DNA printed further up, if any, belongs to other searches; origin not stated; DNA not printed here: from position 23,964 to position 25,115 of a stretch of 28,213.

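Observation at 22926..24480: Paralogous two-Cys ~65-aa domain shared by the pseudokinase periplasmic tail and the small secreted protein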

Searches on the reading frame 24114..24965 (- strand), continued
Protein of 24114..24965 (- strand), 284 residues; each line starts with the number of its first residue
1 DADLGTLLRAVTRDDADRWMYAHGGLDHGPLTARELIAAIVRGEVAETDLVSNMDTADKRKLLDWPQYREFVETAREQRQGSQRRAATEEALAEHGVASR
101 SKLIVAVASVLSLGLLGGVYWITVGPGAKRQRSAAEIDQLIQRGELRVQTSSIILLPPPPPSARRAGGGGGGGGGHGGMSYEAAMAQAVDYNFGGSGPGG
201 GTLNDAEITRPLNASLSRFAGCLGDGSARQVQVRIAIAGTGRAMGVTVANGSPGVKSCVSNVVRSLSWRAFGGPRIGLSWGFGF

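Call 85: search_protein_families(library=ncbifam, proteins=[L035:4816-6867:+, L053:4909-6870:+, L068:4936-6876:+], max_evalue=0.1)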
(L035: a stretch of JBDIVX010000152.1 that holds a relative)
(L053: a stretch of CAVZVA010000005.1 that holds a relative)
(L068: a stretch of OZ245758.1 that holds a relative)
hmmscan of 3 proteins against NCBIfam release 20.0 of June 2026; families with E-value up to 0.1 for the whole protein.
L035:4816-6867:+ (684 aa): 16 families
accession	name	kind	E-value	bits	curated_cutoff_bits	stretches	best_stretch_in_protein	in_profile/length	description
NF033483.0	PknB_PASTA_kin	equivalog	2.5e-44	152.3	450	1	46-308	2-274/563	Stk1 family PASTA domain-containing Ser/Thr kinase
NF047741.1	antiphage_MADS6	equivalog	2.2e-27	95.8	460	2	153-305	296-463/612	methylation-associated defense system protein kinase MAD6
NF052427.1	StpK7MSMEG_1200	equivalog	5.4e-23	81.3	900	1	51-294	7-260/601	serine/threonine protein kinase StpK7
NF038150.1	lanthi_synth_IV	equivalog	3.8e-20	71.8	650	1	26-290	168-428/851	class IV lanthionine synthetase LanL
NF033442.0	BREX_PglW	equivalog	4.3e-14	51.2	990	1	69-257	224-429/1391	BREX system serine/threonine kinase PglW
TIGR03903.1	TOMM_kin_cyc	equivalog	2.4e-13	48.9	705.75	1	75-253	2-186/1267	TOMM system kinase/cyclase fusion protein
NF009651.0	PRK13184.1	equivalog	1.6e-11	43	839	1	54-308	5-296/932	serine/threonine-protein kinase PknD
NF040671.1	PLuB_AAA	exception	2.5e-08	31.8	999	1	147-301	94-245/1256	PLuB system helicase-like protein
NF033768.1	myxo_SS_tail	domain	2.4e-07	30.7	40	1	599-679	2-86/92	AgmX/PglI C-terminal domain-containing protein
NF038151.1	lanthi_synth_III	equivalog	4.5e-07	28.6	575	1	82-266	254-439/833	class III lanthionine synthetase LanKC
TIGR03724.2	arch_bud32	equivalog_domain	0.00017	21.1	125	1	95-205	37-133/193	KEOPS complex kinase/ATPase Bud32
NF011463.0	PRK14879.1-4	equivalog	0.012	15.1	188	1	94-203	61-160/237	Kae1-associated kinase Bud32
NF007174.0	PRK09605.1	equivalog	0.025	13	447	1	95-205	380-475/535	bifunctional N(6)-L-threonylcarbamoyladenine synthase/serine/threonine protein kinase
NF033760.1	gliding_GltG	equivalog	0.039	12.5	650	1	603-670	559-630/650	adventurous gliding motility protein GltG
NF011464.0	PRK14879.1-7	equivalog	0.04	13.6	246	1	151-203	98-149/221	Kae1-associated kinase Bud32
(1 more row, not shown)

L053:4909-6870:+ (654 aa): 10 families
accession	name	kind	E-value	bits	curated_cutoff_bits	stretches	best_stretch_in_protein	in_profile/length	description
NF033483.0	PknB_PASTA_kin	equivalog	1e-36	127.2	450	1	23-281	2-272/563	Stk1 family PASTA domain-containing Ser/Thr kinase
NF047741.1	antiphage_MADS6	equivalog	6.9e-25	87.6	460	2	129-284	296-467/612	methylation-associated defense system protein kinase MAD6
NF038150.1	lanthi_synth_IV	equivalog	3.4e-19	68.7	650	1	19-262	181-425/851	class IV lanthionine synthetase LanL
NF052427.1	StpK7MSMEG_1200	equivalog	2.4e-18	65.9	900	1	28-273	7-264/601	serine/threonine protein kinase StpK7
NF033442.0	BREX_PglW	equivalog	2.7e-09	35.3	990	1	182-284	378-493/1391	BREX system serine/threonine kinase PglW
NF033768.1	myxo_SS_tail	domain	1.1e-07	31.9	40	1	569-652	2-89/92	AgmX/PglI C-terminal domain-containing protein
TIGR03903.1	TOMM_kin_cyc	equivalog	1.2e-07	30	705.75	1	52-228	2-186/1267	TOMM system kinase/cyclase fusion protein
NF009651.0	PRK13184.1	equivalog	2.9e-07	28.9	839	1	196-283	196-296/932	serine/threonine-protein kinase PknD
NF033760.1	gliding_GltG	equivalog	0.0096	14.5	650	1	587-640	573-630/650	adventurous gliding motility protein GltG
NF033761.1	gliding_GltJ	equivalog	0.068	12.2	450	0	565-640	578-657/671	adventurous gliding motility protein GltJ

L068:4936-6876:+ (647 aa): 9 families
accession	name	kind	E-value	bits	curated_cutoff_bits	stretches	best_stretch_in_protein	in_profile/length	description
NF033483.0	PknB_PASTA_kin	equivalog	2.3e-30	106.2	450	1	28-296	2-280/563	Stk1 family PASTA domain-containing Ser/Thr kinase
NF047741.1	antiphage_MADS6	equivalog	6.3e-24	84.4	460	2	132-290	296-470/612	methylation-associated defense system protein kinase MAD6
NF038150.1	lanthi_synth_IV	equivalog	5.6e-19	67.9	650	1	26-293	182-448/851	class IV lanthionine synthetase LanL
NF052427.1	StpK7MSMEG_1200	equivalog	1.1e-11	43.9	900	1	33-271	7-259/601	serine/threonine protein kinase StpK7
NF033442.0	BREX_PglW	equivalog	6.6e-09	34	990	1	76-235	254-429/1391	BREX system serine/threonine kinase PglW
NF009651.0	PRK13184.1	equivalog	2.2e-07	29.3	839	1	201-282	198-292/932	serine/threonine-protein kinase PknD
TIGR03903.1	TOMM_kin_cyc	equivalog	9.5e-06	23.7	705.75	1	77-236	23-191/1267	TOMM system kinase/cyclase fusion protein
NF033768.1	myxo_SS_tail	domain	0.00075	19.6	40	1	562-645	3-89/92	AgmX/PglI C-terminal domain-containing protein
NF038151.1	lanthi_synth_III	equivalog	0.0091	14.4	575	1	74-229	265-424/833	class III lanthionine synthetase LanKC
